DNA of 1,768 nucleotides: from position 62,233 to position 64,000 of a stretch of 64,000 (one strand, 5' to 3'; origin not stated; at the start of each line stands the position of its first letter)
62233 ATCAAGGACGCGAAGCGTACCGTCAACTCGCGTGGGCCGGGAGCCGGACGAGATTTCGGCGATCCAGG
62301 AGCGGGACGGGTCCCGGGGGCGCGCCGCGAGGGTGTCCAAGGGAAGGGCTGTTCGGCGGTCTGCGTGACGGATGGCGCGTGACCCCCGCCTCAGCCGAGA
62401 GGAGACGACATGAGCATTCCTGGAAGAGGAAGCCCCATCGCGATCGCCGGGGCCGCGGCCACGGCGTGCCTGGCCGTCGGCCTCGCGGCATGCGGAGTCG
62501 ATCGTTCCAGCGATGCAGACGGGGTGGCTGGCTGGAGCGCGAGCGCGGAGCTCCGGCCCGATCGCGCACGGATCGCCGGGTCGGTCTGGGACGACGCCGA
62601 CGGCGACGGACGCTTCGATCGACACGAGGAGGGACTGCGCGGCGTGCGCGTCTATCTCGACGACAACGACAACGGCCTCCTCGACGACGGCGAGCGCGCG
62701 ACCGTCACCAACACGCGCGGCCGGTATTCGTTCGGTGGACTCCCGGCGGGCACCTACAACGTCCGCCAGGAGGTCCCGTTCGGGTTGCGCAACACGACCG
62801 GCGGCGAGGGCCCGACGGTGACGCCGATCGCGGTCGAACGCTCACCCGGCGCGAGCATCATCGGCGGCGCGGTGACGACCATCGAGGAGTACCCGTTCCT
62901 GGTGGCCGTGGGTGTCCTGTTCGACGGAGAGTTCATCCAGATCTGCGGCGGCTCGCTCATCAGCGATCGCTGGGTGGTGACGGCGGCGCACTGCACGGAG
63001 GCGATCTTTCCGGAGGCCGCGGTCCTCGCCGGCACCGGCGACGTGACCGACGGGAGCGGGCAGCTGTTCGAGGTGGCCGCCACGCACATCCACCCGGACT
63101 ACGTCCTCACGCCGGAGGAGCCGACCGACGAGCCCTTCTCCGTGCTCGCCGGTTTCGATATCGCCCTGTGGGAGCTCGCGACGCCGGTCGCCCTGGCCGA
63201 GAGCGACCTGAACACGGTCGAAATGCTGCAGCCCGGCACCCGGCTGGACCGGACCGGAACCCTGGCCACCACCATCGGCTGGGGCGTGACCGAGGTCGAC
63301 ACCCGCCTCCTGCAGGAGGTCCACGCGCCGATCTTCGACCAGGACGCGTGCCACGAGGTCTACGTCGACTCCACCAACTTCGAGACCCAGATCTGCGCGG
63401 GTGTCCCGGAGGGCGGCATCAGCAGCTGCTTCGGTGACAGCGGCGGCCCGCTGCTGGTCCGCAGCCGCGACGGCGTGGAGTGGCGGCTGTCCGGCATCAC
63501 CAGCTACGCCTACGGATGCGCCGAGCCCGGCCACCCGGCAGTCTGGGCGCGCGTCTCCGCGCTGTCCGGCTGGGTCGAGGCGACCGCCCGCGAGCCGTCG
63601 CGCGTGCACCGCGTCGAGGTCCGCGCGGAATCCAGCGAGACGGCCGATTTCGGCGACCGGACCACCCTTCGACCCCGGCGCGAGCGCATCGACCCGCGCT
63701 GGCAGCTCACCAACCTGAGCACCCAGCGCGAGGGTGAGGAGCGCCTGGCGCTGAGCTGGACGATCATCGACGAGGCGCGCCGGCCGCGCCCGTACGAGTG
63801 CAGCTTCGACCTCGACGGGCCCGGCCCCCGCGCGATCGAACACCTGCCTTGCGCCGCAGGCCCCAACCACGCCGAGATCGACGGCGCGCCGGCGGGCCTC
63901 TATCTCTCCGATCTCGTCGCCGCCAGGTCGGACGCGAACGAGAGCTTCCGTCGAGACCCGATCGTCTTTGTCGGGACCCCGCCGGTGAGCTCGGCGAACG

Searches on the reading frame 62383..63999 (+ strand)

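Call 87: search_protein_families(library=pfam, proteins=[window:62383-63999:+], max_evalue=0.001)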
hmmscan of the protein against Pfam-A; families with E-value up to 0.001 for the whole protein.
window:62383-63999:+ (539 aa): 3 families
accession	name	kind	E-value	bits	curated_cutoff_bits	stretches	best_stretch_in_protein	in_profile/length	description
PF00089.32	Trypsin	-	2.5e-38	132.6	20.6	1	159-398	1-220/220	Trypsin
PF17210.9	SdrD_B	-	1.3e-13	51.6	29.7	1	64-143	3-78/112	SdrD B-like domain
PF13620.12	CarboxypepD_reg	-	2.3e-06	28.3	32.3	1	81-128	10-53/82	Carboxypeptidase regulatory-like domain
